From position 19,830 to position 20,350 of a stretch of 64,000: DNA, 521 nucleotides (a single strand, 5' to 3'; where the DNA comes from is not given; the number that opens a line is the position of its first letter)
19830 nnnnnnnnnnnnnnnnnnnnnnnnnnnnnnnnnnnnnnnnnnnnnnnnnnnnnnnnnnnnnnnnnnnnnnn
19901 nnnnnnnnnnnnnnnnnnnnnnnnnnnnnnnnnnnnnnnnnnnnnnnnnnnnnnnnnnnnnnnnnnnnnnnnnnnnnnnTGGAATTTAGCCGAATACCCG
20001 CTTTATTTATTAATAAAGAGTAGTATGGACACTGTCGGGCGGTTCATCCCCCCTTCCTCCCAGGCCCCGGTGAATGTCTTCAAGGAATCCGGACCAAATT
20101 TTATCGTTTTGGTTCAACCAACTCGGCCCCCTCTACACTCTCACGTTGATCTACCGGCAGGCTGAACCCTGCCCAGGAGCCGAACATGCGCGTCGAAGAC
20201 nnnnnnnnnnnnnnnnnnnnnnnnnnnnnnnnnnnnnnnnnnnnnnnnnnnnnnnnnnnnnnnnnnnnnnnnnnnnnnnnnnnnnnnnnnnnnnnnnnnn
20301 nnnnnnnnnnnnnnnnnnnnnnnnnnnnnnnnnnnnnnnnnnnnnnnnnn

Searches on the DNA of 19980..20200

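Call 68: search_rna_families(source=window, start=19980, end=20200, threshold=evalue, max_evalue=10)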
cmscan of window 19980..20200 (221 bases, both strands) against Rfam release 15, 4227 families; matches with E-value up to 10: 2.
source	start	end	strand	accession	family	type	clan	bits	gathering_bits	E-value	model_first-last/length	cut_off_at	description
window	20008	20075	-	RF02063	STnc350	Gene; sRNA;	-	15.6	60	1.6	1-68/68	no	Salmonella enterica sRNA STnc350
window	20110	20169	-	RF03989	mir-7950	Gene; miRNA;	-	13.8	82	4.9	1-59/59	no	mir-7950 microRNA precursor family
